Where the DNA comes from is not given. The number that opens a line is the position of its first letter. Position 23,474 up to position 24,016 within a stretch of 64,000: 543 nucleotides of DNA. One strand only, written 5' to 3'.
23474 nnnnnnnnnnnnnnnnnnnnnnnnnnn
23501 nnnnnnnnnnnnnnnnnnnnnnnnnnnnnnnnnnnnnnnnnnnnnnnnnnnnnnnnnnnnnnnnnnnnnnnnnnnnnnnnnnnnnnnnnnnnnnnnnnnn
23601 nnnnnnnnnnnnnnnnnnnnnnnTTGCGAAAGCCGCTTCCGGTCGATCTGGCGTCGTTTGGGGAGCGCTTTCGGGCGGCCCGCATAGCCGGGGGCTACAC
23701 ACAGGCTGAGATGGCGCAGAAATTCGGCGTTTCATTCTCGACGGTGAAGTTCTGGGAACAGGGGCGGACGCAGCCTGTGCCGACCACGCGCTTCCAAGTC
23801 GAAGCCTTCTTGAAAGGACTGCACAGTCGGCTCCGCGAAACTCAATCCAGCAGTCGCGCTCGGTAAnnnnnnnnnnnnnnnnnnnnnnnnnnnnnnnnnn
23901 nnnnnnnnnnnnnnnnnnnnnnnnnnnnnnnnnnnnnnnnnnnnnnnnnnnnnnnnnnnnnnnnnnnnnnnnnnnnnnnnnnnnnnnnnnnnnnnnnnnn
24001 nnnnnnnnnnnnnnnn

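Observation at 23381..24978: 1.6-kb low-GC cassette bounded by 19-bp perfect inverted repeats, carrying an XRE regulator, a Cys-rich protein and a 53-codon ORF, inserted exactly at the 3' end of the giant ATPase gene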

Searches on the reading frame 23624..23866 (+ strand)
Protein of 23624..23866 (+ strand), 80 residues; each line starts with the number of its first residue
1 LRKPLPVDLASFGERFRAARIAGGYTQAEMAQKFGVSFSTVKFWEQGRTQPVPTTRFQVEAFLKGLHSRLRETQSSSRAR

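Call 35: search_protein_families(library=ncbifam, proteins=[window:23624-23866:+], max_evalue=0.01)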
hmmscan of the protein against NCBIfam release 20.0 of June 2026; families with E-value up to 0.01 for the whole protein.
window:23624-23866:+ (80 aa): 11 families
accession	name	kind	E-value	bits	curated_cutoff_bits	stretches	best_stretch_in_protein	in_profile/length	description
NF041951.1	phage_RstR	subfamily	1.2e-07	31.9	80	1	11-54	2-45/108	RstR family transcriptional repressor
NF047542.1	telomere_Tap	equivalog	1.4e-07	30.6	600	1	14-76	21-82/695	telomere-associated protein Tap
TIGR03070.1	couple_hipB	subfamily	1.8e-06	27.8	71.65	1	12-50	3-41/58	type II toxin-antitoxin system Y4mF family antitoxin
NF007257.0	PRK09706.1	subfamily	5.1e-06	26.3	101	1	11-63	5-57/135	transcriptional repressor DicA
NF047948.1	male_kill_WMK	equivalog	5.8e-06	26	300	1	13-55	7-48/300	WO male-killing family protein Wmk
NF040522.1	VC1465_fam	subfamily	2e-05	24.6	70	1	16-63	1-47/111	VC1465 family Xer recombination activation factor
NF007481.0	PRK10072.1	equivalog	0.00012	22.5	110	1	17-55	39-77/96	HTH-type transcriptional regulator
TIGR00270.2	TIGR00270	equivalog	0.00019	21.2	110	1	11-64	75-128/159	multiprotein bridging factor aMBF1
NF041265.1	NadS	equivalog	0.00024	21.4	60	1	24-52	43-71/94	NadS family protein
TIGR03830.1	CxxCG_CxxCG_HTH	subfamily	0.0045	16.8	61.8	1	14-52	68-106/127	type II TA system antitoxin MqsA family protein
NF007271.0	PRK09726.1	equivalog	0.0074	16.3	79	1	16-61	17-62/88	type II toxin-antitoxin system antitoxin HipB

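Call 47: find_homologous_proteins(query=window:23624-23866:+, max_evalue=0.00001)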
Query window:23624-23866:+ (80 aa): 12 proteins with E <= 0.00001 among 12 candidates.
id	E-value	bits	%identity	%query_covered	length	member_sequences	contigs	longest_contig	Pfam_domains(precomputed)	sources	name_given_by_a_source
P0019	4.1e-30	121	85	81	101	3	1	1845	PF01381.29,PF13560.13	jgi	jgi:transcriptional regulator with XRE-family HTH domain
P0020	4.0e-28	114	83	81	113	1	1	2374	PF13518.13,PF01381.29,PF13560.13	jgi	jgi:DNA-binding XRE family transcriptional regulator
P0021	3.2e-26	108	78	81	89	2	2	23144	PF13518.13,PF01381.29,PF13560.13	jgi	jgi:DNA-binding transcriptional regulator YiaG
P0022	5.2e-25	105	78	81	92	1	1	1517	PF13518.13,PF01381.29,PF13560.13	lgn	-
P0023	3.8e-24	102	74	83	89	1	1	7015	PF13518.13,PF01381.29,PF13560.13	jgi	jgi:DNA-binding XRE family transcriptional regulator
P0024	4.7e-24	102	74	81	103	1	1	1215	PF01381.29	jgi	jgi:DNA-binding transcriptional regulator YiaG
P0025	1.2e-23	100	71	91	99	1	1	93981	PF01381.29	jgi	jgi:DNA-binding transcriptional regulator YiaG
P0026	2.1e-23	99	74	83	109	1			-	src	-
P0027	3.9e-21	92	63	96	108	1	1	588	PF13518.13,PF01381.29,PF13560.13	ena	-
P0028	9.0e-19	85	67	80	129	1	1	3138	PF01381.29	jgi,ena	-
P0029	8.8e-18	82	67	79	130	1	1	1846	PF13518.13,PF01381.29,PF13560.13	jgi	jgi:DNA-binding transcriptional regulator YiaG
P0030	1.5e-9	56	82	43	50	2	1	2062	-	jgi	jgi:DNA-binding transcriptional regulator YiaG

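Call 48: find_encoding_contigs(protein=P0021, flank=3000, max_places=2)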
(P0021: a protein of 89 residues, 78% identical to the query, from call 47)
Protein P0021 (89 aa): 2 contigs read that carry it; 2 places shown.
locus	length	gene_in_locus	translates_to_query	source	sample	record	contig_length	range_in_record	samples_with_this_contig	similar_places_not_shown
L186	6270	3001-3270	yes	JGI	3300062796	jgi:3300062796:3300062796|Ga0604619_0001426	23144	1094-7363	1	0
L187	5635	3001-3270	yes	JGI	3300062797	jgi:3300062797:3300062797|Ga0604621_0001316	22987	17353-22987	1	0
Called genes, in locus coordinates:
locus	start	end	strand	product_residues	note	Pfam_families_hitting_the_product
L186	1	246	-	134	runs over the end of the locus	-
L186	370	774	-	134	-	-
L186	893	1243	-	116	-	-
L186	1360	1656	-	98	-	-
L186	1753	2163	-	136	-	-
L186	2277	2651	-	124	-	-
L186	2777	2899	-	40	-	-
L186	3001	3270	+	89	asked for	PF13518:HTH_28 (faint), PF13560:HTH_31, PF01381:HTH_3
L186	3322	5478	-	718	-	PF08757:CotH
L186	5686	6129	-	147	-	-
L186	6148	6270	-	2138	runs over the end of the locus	PF25023:TEN_YD-shell (faint), PF05593:RHS_repeat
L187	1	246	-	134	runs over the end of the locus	-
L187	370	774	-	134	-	-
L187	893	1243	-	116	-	-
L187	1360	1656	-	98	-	-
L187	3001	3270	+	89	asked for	PF13518:HTH_28 (faint), PF13560:HTH_31, PF01381:HTH_3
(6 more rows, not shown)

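Call 49: find_encoding_contigs(protein=P0025, flank=3000, max_places=2)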
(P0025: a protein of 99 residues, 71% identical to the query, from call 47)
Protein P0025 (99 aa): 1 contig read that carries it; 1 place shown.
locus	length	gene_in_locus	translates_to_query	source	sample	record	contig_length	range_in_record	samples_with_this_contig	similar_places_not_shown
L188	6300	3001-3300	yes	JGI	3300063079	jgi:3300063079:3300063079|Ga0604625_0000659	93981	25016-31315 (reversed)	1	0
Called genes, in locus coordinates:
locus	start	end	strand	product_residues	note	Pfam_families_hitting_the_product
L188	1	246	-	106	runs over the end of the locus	-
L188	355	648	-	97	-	-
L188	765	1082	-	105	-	-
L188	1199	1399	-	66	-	-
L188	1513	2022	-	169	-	-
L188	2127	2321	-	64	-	-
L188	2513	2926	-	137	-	-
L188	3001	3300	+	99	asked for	PF01381:HTH_3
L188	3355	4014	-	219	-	PF13606:Ank_3 (faint), PF13637:Ank_4 (faint), PF12796:Ank_2 (weak), PF00023:Ank (weak), PF12796:Ank_2 (weak), PF13857:Ank_5 (weak)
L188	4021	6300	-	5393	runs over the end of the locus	PF13385:Laminin_G_3, PF17957:Big_7, PF22352:K319L-like_PKD, PF17957:Big_7, PF22352:K319L-like_PKD, PF17957:Big_7, PF22352:K319L-like_PKD, PF17957:Big_7, +19 more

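Call 50: find_encoding_contigs(protein=P0023, flank=3000, max_places=2)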
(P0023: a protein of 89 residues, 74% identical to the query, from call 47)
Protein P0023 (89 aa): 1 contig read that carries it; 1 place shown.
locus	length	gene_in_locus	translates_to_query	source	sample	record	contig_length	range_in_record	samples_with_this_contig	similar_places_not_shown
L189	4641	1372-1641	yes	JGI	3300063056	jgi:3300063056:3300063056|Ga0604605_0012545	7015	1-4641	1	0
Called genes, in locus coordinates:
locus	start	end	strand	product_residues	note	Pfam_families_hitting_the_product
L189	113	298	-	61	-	-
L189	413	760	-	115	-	-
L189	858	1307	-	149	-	-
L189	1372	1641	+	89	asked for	PF13560:HTH_31 (weak), PF01381:HTH_3, PF13518:HTH_28 (weak)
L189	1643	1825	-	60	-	-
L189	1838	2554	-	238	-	-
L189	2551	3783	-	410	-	PF01755:Glyco_transf_25 (faint)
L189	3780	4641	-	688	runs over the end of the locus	PF01075:Glyco_transf_9 (weak)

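Call 61: find_encoding_contigs(protein=P0025, flank=10000, max_places=1)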
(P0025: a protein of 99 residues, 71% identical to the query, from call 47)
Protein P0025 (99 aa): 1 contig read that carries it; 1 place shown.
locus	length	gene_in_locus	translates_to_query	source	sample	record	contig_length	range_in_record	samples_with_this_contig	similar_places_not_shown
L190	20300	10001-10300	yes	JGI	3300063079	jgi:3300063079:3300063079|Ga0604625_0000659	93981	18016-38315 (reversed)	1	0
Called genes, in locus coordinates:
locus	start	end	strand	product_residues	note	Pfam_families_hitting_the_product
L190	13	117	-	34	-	-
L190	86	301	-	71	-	-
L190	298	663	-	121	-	-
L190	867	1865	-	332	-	PF13102:Phage_int_SAM_5 (weak), PF13495:Phage_int_SAM_4 (weak), PF02899:Phage_int_SAM_1, PF00589:Phage_integrase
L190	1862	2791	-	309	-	PF00589:Phage_integrase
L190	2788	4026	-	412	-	PF00589:Phage_integrase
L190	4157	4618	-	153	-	PF04002:RadC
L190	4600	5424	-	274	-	PF12705:PDDEXK_1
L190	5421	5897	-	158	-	-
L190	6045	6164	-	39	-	-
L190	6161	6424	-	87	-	-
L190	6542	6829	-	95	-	-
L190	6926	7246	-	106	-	-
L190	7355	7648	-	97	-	-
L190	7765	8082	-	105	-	-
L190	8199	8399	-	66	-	-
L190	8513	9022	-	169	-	-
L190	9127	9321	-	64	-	-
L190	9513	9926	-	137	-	-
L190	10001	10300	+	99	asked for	PF01381:HTH_3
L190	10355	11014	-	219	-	PF13606:Ank_3 (faint), PF13637:Ank_4 (faint), PF12796:Ank_2 (weak), PF00023:Ank (weak), PF12796:Ank_2 (weak), PF13857:Ank_5 (weak)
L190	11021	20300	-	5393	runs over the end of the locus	PF13385:Laminin_G_3, PF17957:Big_7, PF22352:K319L-like_PKD, PF17957:Big_7, PF22352:K319L-like_PKD, PF17957:Big_7, PF22352:K319L-like_PKD, PF17957:Big_7, +19 more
